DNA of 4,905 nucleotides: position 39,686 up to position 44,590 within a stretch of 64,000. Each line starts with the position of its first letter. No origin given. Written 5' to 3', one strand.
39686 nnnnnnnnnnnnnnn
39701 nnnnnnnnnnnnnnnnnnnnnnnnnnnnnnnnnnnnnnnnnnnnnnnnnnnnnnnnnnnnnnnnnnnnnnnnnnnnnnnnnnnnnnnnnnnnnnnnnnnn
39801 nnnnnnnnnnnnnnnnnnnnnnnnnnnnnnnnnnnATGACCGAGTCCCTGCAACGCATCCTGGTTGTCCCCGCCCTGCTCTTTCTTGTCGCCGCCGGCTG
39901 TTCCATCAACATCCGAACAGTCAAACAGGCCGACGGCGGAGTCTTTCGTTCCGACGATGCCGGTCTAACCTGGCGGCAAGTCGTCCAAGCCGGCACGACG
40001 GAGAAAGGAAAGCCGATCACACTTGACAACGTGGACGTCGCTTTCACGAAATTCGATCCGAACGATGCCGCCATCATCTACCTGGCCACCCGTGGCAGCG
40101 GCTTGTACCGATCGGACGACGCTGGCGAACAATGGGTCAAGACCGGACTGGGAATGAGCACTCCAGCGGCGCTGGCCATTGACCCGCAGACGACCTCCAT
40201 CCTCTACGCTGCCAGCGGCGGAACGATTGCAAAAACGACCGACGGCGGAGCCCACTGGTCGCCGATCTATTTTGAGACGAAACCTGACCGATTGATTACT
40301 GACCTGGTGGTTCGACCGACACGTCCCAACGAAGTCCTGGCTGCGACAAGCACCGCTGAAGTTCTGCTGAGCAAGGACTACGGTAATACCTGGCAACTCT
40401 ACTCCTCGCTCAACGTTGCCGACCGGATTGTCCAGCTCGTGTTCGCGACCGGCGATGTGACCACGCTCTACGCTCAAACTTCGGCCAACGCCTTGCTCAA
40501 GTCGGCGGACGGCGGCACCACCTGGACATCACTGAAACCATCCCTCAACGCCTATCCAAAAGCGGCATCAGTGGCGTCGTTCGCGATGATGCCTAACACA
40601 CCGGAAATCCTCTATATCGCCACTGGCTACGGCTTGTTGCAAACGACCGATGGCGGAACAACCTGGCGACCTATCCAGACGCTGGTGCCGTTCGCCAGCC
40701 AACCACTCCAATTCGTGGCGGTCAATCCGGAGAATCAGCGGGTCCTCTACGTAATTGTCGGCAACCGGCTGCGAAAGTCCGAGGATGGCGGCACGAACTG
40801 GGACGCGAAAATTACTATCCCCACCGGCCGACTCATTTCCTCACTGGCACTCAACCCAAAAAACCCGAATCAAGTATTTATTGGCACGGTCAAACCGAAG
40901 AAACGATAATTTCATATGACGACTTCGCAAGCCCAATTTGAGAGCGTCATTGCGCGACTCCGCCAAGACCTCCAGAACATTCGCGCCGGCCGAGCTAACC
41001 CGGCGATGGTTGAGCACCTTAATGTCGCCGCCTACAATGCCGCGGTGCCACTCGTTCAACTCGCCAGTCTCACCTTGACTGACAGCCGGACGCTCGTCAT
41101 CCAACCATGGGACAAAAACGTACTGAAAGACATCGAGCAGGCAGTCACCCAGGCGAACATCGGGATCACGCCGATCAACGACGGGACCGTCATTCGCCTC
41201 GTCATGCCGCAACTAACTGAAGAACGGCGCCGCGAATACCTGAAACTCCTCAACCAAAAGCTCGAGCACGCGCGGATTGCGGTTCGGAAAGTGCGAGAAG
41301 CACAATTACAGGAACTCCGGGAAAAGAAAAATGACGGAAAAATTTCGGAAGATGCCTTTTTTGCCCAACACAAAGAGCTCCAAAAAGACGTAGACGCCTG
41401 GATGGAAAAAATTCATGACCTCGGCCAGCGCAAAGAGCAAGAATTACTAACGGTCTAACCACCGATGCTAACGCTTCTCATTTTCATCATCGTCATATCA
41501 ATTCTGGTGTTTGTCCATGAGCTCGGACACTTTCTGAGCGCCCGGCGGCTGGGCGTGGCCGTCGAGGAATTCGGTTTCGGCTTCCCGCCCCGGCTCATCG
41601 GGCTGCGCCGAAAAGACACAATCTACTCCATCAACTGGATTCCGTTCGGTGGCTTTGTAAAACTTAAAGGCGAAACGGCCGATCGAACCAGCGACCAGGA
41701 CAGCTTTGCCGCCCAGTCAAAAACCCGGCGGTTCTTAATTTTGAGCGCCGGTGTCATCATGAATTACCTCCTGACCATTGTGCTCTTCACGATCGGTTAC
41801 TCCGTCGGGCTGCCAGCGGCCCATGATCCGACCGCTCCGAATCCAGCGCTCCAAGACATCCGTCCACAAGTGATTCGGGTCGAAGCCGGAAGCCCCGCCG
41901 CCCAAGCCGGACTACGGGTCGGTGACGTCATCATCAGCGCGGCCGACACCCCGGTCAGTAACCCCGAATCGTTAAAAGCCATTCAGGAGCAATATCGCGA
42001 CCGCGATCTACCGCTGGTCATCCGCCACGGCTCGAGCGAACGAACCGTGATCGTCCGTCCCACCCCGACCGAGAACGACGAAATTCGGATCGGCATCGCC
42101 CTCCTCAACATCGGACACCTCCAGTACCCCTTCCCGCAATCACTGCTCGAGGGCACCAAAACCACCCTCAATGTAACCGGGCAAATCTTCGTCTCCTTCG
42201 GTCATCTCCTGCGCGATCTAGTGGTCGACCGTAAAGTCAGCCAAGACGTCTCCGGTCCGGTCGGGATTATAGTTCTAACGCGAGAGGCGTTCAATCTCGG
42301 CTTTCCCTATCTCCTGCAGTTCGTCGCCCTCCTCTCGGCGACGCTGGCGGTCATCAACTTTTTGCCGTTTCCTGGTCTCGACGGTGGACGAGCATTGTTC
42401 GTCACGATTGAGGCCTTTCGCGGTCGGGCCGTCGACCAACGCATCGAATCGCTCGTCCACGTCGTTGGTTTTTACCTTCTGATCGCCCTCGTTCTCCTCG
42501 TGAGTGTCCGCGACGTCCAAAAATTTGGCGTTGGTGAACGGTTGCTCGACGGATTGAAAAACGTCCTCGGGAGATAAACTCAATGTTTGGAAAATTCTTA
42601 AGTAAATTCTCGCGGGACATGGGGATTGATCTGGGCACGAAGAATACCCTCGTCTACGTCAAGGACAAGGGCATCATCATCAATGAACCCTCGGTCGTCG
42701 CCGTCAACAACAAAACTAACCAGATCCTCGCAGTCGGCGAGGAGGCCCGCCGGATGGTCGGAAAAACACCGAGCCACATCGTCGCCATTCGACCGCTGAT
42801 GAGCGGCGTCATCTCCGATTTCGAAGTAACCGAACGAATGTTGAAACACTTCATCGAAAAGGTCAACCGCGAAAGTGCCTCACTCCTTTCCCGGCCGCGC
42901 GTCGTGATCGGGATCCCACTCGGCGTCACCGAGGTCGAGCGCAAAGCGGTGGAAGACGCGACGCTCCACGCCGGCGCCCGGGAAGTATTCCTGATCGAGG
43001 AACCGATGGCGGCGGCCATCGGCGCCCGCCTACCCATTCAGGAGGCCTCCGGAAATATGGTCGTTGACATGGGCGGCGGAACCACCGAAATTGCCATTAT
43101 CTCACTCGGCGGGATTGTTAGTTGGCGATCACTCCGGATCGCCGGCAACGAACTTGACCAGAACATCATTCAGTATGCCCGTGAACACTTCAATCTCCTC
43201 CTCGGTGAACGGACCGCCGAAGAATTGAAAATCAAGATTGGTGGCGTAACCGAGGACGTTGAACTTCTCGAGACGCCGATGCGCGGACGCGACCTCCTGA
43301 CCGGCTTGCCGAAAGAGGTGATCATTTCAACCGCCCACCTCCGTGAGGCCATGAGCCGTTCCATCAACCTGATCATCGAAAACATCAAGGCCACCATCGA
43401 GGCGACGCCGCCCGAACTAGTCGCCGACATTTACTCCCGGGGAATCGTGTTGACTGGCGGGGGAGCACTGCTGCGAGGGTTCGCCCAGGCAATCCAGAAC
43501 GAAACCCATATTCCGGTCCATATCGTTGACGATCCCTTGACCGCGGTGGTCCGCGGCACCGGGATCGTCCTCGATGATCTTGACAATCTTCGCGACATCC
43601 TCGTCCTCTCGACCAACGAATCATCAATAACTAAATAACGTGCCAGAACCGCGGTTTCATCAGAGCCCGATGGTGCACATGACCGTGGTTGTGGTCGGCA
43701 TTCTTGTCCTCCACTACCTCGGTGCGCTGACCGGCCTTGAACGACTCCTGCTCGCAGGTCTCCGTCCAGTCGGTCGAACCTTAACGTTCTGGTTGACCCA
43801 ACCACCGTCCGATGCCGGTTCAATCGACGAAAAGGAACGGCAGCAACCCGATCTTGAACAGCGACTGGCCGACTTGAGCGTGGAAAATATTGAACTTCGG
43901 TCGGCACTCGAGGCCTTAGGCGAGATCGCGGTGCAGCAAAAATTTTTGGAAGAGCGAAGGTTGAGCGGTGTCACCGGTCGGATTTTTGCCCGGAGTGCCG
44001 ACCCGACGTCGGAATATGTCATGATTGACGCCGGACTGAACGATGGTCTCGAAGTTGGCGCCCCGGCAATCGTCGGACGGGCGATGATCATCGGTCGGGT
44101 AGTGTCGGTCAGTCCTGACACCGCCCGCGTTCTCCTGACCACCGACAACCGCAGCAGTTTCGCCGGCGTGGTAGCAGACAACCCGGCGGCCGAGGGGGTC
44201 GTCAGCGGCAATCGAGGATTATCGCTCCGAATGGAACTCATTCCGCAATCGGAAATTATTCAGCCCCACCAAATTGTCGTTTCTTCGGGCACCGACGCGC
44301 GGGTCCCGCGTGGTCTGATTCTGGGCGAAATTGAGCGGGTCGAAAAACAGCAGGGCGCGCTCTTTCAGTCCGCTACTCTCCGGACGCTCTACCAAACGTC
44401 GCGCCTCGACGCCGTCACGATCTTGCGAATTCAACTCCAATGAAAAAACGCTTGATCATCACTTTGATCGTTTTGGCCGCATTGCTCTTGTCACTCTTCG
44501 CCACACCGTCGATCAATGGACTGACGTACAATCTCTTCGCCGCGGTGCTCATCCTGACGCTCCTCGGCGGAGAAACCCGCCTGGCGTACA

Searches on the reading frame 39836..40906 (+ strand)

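Call 75: search_protein_families(library=pfam, proteins=[window:39836-40906:+], max_evalue=0.00001)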
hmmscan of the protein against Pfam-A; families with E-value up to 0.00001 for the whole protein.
window:39836-40906:+ (357 aa): 5 families
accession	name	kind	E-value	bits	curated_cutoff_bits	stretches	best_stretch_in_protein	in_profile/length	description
PF15902.12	Sortilin-Vps10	-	4.3e-21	75.7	33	2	90-187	3-110/446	Sortilin, neurotensin receptor 3,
PF14870.12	PSII_BNR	-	1.8e-14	54.2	27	1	194-332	16-147/303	Photosynthesis system II assembly factor YCF48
PF02012.26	BNR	-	7.9e-10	37.7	27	0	37-47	1-11/12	BNR/Asp-box repeat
PF19755.4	DUF6242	-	1.9e-08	34.9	29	0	173-230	164-217/217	Domain of unknown function (DUF6242)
PF13088.12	BNR_2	-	1e-07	32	31.4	0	173-283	137-254/277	BNR repeat-like domain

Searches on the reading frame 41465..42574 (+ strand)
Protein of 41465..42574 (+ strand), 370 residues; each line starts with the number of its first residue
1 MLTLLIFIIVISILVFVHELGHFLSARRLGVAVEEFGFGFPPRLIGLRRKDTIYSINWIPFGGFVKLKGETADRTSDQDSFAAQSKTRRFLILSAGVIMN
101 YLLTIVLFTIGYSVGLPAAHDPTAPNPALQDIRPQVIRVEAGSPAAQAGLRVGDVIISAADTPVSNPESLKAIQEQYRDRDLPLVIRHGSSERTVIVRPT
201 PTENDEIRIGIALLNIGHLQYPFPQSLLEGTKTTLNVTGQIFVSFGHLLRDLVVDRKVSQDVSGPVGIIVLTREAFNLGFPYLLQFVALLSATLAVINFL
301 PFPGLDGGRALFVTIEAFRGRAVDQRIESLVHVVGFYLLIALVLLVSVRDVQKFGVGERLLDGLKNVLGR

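Call 75: search_protein_families(library=pfam, proteins=[window:41465-42574:+], max_evalue=0.00001)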
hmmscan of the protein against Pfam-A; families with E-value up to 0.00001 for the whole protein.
window:41465-42574:+ (370 aa): 4 families
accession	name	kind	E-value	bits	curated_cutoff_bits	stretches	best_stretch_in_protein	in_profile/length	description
PF02163.28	Peptidase_M50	-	3.4e-55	187.2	27.2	1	7-342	2-221/221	Peptidase family M50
PF17820.7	PDZ_6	-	3.7e-11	43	27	1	136-174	2-40/54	PDZ domain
PF13180.12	PDZ_2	-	3.4e-07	30.9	27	1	133-196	13-77/80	PDZ domain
PF00595.29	PDZ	-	2.2e-06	28.4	23.2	0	131-175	24-68/81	PDZ domain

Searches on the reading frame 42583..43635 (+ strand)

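Call 75: search_protein_families(library=pfam, proteins=[window:42583-43635:+], max_evalue=0.00001)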
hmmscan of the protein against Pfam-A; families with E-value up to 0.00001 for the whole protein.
window:42583-43635:+ (351 aa): 5 families
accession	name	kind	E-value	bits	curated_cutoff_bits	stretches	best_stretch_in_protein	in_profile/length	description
PF06723.19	MreB_Mbl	-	2.8e-140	467.2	27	1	11-336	2-325/327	MreB/Mbl protein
PF00012.26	HSP70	-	1.5e-13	50.3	20.6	1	85-204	112-239/599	Hsp70 protein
PF00022.25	Actin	-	5.1e-11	42.2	27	0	16-201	10-189/410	Actin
PF14450.12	FtsA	-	2.2e-09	38.2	31.8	1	159-316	1-111/127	Cell division protein FtsA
PF11104.14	PilM_2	-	1.7e-06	27.7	27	0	288-316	278-306/340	Type IV pilus assembly protein PilM;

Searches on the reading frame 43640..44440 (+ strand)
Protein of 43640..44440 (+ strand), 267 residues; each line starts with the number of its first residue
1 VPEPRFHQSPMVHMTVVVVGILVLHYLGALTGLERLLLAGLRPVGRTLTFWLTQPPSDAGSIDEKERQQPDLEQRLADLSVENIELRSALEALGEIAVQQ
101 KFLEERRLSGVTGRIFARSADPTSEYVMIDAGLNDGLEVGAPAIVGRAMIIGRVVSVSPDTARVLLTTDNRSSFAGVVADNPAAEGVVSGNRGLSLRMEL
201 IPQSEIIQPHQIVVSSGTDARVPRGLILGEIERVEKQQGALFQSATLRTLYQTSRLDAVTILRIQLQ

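Call 75: search_protein_families(library=pfam, proteins=[window:43640-44440:+], max_evalue=0.00001)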
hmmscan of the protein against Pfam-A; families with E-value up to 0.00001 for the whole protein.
window:43640-44440:+ (267 aa): 1 family
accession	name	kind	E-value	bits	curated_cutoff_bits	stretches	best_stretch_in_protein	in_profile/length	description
PF04085.20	MreC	-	1.9e-30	106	28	1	116-262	2-146/147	Rod shape-determining protein MreC, barrel core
